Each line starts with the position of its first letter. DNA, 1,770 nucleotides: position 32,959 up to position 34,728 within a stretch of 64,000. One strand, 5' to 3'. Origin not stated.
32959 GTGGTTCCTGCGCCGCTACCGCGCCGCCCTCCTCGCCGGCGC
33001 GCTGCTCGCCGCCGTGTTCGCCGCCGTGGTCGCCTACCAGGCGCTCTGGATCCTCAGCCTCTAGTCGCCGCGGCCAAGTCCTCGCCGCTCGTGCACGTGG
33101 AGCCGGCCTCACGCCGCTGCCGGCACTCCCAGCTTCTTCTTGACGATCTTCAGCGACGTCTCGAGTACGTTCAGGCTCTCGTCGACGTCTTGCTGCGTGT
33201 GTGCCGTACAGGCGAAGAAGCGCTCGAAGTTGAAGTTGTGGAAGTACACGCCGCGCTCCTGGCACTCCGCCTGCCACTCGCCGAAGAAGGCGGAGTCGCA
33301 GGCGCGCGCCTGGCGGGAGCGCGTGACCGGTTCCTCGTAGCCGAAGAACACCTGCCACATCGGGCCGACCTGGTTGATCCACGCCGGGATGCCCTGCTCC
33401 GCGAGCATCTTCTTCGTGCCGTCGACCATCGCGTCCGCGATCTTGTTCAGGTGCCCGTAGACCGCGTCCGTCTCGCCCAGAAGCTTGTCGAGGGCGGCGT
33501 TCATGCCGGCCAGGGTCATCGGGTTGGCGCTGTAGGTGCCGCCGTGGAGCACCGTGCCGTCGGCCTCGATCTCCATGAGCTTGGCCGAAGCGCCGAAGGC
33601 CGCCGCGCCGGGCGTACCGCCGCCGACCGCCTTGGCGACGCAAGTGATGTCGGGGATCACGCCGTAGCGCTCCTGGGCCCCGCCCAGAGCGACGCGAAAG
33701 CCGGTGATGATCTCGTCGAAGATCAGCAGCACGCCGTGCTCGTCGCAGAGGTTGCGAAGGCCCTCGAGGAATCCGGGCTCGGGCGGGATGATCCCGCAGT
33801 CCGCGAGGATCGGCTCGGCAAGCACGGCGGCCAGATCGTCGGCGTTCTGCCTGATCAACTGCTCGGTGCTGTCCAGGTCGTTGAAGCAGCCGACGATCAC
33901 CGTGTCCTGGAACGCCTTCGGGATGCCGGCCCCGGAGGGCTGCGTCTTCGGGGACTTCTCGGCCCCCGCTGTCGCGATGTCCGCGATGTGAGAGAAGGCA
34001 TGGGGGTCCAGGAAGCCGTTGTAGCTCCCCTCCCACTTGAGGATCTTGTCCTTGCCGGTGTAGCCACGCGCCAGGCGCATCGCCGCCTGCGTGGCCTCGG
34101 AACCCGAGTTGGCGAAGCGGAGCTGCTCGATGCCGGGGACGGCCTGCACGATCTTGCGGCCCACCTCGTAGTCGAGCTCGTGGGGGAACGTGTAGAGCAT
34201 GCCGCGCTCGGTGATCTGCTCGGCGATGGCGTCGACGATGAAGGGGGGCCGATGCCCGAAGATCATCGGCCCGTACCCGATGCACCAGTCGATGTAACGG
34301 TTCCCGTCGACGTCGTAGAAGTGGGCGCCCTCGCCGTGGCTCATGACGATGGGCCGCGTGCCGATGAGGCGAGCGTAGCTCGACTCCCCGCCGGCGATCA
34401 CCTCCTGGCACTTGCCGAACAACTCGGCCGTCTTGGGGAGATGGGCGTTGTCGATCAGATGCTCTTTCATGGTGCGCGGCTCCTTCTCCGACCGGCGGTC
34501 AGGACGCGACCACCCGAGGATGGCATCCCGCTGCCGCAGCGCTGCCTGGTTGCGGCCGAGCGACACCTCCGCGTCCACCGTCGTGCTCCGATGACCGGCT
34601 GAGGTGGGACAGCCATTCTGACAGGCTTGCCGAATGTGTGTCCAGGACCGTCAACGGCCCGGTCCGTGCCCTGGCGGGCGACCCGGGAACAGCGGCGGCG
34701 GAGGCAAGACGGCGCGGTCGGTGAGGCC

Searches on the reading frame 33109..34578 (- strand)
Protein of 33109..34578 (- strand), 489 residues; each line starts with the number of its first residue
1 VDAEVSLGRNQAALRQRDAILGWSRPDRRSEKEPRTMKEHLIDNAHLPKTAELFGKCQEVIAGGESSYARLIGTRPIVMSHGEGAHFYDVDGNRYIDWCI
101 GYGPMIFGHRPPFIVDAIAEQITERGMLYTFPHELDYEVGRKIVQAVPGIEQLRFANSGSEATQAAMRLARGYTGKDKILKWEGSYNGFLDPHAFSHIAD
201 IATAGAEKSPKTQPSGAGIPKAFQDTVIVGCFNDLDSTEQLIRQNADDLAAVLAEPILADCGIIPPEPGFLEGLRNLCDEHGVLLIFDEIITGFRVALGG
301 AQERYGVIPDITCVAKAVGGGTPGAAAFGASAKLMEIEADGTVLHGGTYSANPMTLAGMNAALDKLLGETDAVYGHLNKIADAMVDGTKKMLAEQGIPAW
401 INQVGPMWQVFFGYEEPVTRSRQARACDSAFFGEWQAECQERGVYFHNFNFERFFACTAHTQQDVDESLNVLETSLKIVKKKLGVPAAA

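Call 20: search_protein_families(library=pfam, proteins=[window:33109-34578:-], max_evalue=0.001)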
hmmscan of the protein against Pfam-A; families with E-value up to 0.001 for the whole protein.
window:33109-34578:- (489 aa): 1 family
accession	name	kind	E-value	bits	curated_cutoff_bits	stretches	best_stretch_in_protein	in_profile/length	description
PF00202.27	Aminotran_3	-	3.6e-61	207.5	30.5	1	76-473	10-400/403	Aminotransferase class-III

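Call 61: search_protein_families(library=ncbifam, proteins=[window:33109-34578:-], max_evalue=1e-10)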
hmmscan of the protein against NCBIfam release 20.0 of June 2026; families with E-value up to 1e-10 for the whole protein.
window:33109-34578:- (489 aa): 68 families (the best 25 are shown)
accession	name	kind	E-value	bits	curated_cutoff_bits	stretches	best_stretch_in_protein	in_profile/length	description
NF000818.0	PRK00062.1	subfamily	2.3e-117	392.3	398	1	49-479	5-427/429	glutamate-1-semialdehyde 2,1-aminomutase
TIGR00713.1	hemL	equivalog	1.4e-114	383.1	527.3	1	49-477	1-421/423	glutamate-1-semialdehyde 2,1-aminomutase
NF041362.1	GntE_guanitoxin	equivalog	7.6e-109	364.1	525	1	47-469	5-426/426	guanitoxin biosynthesis PLP-dependent transaminase GntE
NF009055.0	PRK12389.1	equivalog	7.3e-101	337.9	637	1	49-480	5-429/431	glutamate-1-semialdehyde 2,1-aminomutase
NF001864.0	PRK00615.1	equivalog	1.1e-66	225.2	706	1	49-478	6-428/433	glutamate-1-semialdehyde aminotransferase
NF005453.0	PRK07046.1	subfamily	1.6e-64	218.2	425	1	74-477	56-449/453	transaminase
NF004856.0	PRK06209.1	equivalog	3.5e-61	207.1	486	1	46-483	7-420/450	glutamate-1-semialdehyde 2,1-aminomutase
NF005993.0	PRK08117.1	subfamily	8.7e-49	166.3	574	1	77-481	27-432/433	aspartate aminotransferase family protein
NF004718.0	PRK06062.1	subfamily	1.8e-48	165.2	472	1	74-481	37-451/454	hypothetical protein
NF004426.0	PRK05769.1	equivalog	1.3e-45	156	552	1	48-395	15-362/441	acetyl ornithine aminotransferase family protein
TIGR00707.1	argD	subfamily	3.9e-45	154.3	410.05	1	73-391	7-309/381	acetylornithine/succinylornithine family transaminase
NF002874.0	PRK03244.1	equivalog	9.3e-44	149.8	457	1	68-384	18-315/399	acetylornithine transaminase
TIGR00508.1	bioA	equivalog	1.4e-41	142.4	405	1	75-407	13-357/419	adenosylmethionine--8-amino-7-oxononanoate transaminase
NF009047.0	PRK12381.1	subfamily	9.6e-41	139.9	630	1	77-392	23-323/406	bifunctional succinylornithine transaminase/acetylornithine transaminase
NF049976.1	AmadipTransam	equivalog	2e-40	139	650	1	75-403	14-340/416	2-aminoadipate transaminase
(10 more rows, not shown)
